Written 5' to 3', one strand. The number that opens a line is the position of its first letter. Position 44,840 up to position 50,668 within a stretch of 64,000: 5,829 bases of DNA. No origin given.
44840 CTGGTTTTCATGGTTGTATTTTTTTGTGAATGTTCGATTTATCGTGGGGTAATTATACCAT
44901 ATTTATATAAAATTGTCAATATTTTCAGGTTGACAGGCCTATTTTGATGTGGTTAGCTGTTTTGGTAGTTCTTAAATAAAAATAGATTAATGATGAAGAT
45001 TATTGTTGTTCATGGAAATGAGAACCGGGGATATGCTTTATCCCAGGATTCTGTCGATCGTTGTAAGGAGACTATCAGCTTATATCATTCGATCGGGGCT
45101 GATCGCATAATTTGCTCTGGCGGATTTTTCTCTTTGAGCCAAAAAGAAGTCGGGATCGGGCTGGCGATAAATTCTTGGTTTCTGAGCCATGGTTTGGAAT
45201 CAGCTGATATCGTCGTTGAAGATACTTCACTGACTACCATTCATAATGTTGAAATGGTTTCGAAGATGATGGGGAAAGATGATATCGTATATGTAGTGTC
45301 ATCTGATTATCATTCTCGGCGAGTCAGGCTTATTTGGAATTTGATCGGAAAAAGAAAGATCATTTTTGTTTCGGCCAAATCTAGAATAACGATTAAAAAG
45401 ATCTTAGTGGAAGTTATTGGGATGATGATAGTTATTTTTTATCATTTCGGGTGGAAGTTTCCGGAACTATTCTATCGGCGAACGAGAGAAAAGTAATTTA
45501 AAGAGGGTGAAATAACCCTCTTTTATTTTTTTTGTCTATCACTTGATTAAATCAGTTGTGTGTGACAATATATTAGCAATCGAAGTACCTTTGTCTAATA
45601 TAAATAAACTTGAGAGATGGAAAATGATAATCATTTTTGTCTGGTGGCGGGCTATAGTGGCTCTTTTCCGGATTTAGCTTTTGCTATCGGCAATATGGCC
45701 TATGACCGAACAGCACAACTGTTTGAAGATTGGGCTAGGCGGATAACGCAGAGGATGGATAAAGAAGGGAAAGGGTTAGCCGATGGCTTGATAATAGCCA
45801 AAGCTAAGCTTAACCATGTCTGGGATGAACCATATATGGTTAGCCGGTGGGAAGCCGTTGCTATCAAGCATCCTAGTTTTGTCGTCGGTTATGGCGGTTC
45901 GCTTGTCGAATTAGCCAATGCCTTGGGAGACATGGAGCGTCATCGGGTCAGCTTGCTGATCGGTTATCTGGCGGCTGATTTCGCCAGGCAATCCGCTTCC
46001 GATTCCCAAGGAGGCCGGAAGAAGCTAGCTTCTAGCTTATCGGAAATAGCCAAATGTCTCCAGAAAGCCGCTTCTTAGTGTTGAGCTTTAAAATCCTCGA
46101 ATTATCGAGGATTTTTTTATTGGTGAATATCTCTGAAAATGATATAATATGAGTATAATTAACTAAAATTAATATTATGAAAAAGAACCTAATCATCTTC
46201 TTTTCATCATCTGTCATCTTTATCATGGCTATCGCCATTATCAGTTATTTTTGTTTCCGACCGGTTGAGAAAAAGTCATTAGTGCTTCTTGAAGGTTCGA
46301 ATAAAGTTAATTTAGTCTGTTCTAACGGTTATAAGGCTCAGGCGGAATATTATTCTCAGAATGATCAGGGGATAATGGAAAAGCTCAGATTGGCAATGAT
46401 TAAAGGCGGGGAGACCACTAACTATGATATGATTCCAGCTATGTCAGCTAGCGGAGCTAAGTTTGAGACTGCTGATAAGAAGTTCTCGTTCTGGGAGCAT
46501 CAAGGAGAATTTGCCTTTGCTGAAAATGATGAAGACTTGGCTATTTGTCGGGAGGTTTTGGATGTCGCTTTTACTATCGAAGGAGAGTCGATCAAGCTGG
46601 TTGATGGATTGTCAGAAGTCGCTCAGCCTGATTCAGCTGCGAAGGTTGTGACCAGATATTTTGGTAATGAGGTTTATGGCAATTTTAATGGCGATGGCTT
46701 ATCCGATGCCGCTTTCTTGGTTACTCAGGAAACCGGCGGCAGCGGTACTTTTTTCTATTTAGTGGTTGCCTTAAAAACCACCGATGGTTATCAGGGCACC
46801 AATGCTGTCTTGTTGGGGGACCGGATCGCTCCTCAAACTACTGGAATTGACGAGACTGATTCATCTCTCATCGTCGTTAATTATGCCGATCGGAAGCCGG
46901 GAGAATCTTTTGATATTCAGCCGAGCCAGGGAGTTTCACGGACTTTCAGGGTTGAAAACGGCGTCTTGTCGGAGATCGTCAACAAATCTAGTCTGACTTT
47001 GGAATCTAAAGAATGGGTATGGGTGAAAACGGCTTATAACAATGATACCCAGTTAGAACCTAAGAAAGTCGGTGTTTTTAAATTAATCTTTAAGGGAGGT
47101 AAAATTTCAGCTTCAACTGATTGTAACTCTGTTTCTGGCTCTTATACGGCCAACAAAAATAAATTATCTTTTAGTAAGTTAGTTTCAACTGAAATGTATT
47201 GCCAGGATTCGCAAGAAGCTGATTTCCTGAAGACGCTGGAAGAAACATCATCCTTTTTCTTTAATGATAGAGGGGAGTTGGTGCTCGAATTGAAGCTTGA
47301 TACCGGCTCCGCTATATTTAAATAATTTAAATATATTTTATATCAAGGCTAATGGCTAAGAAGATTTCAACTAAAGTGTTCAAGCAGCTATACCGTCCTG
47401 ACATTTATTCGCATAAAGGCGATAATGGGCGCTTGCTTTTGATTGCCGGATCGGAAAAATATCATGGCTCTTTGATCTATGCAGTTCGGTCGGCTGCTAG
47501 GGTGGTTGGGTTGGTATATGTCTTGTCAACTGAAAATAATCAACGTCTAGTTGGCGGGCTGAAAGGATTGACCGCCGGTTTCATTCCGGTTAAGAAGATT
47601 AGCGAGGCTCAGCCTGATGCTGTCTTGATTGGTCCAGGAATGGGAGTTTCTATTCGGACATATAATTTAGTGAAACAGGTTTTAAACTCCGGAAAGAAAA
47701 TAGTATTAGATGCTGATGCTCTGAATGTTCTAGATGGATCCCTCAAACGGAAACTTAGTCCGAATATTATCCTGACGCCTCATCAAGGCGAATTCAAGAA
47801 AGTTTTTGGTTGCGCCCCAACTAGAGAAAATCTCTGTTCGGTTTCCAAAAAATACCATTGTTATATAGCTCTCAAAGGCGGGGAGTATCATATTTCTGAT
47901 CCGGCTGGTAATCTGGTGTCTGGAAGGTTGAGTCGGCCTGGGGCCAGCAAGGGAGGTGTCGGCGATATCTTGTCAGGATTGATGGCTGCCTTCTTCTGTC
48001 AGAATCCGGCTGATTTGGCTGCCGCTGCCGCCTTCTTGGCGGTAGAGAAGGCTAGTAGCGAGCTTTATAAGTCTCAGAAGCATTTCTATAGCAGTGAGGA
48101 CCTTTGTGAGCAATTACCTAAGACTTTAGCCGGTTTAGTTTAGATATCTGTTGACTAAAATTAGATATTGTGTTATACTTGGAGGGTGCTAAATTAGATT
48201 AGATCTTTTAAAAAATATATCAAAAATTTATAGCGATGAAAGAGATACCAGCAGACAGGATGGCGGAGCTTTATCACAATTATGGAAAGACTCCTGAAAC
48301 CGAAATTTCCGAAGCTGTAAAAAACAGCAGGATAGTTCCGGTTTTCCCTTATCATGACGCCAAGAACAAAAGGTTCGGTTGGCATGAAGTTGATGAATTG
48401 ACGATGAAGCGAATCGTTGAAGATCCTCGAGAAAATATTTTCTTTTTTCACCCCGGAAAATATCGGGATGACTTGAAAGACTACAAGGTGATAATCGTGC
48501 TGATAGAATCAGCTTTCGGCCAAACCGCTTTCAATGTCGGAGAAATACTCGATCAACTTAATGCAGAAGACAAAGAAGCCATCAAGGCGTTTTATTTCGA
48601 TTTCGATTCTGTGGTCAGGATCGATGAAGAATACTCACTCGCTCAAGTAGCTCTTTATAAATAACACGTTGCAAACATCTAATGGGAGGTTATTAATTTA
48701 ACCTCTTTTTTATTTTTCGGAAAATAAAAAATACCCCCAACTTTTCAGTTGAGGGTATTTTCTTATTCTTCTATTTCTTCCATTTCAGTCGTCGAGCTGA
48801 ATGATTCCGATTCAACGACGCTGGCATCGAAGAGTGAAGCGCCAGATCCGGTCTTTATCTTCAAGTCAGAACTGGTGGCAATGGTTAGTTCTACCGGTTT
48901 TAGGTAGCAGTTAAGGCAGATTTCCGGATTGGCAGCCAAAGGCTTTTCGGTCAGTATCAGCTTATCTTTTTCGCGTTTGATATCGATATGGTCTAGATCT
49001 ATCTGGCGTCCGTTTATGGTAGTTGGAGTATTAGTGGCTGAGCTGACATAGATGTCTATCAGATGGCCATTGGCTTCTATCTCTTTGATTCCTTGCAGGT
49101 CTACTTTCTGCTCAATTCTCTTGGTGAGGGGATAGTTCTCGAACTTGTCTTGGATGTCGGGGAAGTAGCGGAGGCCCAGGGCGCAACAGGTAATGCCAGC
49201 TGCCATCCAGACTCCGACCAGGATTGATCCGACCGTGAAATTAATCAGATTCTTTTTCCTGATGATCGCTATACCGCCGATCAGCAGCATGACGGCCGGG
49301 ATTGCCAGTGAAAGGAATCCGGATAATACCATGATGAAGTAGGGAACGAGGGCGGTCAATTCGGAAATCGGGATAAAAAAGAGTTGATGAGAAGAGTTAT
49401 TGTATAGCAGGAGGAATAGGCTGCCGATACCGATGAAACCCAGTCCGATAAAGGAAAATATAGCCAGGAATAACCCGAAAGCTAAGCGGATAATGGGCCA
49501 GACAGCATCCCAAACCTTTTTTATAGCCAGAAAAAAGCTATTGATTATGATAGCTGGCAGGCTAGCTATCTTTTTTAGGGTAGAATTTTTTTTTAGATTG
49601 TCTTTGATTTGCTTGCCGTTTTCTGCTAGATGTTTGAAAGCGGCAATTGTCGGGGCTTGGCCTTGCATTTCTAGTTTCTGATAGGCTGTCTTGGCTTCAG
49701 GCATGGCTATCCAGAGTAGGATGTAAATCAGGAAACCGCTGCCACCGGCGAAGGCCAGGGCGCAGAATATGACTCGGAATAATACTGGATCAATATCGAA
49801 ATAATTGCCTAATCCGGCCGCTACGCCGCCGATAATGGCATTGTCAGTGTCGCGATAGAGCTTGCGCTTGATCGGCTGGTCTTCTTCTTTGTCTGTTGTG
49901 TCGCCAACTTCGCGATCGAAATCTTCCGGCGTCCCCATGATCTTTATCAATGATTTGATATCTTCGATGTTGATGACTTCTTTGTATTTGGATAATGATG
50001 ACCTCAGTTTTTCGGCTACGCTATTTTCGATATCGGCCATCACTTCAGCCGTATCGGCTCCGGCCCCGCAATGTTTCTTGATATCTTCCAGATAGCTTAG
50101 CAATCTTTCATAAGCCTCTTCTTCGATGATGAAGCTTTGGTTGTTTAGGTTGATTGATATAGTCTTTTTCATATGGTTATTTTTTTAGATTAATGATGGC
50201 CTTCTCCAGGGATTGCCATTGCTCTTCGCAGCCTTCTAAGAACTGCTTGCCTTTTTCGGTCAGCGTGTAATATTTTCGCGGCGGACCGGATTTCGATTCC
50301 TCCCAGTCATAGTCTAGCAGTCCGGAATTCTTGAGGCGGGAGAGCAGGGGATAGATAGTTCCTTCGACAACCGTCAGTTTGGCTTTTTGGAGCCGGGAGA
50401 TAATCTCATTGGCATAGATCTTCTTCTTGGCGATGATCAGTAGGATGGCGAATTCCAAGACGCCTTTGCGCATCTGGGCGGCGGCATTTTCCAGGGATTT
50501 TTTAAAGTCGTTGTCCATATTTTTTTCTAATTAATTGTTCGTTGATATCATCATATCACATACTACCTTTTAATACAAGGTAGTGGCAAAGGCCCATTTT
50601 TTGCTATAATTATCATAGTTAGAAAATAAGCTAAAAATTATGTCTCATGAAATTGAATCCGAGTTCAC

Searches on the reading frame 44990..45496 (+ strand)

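Call 26: search_protein_families(library=pfam, proteins=[window:44990-45496:+], max_evalue=0.001)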
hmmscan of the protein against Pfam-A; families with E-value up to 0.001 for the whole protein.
window:44990-45496:+ (168 aa): 1 family
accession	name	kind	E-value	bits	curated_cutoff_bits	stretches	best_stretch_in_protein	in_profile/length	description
PF02698.23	DUF218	-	6.4e-15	55.7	27.6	1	4-124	2-105/133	DUF218 domain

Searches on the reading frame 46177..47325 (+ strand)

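Call 26: search_protein_families(library=pfam, proteins=[window:46177-47325:+], max_evalue=0.001)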
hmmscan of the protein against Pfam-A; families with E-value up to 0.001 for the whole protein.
window:46177-47325:+ (382 aa): 2 families
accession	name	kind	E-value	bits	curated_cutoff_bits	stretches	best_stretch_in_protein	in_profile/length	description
PF03724.22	META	-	3.7e-16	59.5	24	1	275-373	4-100/109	META domain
PF09864.15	MliC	-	0.00031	21.1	22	0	48-120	3-64/67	Membrane-bound lysozyme-inhibitor of c-type lysozyme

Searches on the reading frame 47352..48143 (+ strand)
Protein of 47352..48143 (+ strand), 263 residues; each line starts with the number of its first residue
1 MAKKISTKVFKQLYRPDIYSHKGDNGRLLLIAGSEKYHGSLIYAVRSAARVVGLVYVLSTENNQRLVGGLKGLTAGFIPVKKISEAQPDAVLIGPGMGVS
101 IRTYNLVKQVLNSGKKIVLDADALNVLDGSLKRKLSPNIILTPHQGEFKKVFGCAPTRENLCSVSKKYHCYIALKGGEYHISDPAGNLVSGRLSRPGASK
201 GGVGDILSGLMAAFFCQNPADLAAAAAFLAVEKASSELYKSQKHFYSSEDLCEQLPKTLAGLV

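Call 26: search_protein_families(library=pfam, proteins=[window:47352-48143:+], max_evalue=0.001)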
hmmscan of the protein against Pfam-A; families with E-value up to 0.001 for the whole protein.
window:47352-48143:+ (263 aa): 1 family
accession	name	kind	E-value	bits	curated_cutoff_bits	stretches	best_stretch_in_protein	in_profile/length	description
PF01256.23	Carb_kinase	-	4.6e-38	131.5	27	1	28-256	1-241/242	NAD(P)H-hydrate dehydratase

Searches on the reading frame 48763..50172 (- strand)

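Call 27: search_protein_families(library=pfam, proteins=[window:48763-50172:-], max_evalue=0.001)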
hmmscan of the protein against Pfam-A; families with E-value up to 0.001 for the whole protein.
window:48763-50172:- (469 aa): 2 families
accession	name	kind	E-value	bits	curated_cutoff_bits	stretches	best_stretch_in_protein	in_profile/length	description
PF04024.17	PspC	-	2.2e-23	82.3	25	1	103-160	1-58/58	PspC domain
PF22571.1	LiaI-LiaF-TM_PspC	-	2.3e-09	37.6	27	1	210-336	12-138/142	PspC transmembrane region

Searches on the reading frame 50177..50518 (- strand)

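Call 27: search_protein_families(library=pfam, proteins=[window:50177-50518:-], max_evalue=0.001)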
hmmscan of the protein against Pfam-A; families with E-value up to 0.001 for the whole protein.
window:50177-50518:- (113 aa): 1 family
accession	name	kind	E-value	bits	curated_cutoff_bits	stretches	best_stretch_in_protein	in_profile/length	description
PF03551.20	PadR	-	1.7e-19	70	27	1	25-95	1-74/75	Transcriptional regulator PadR-like family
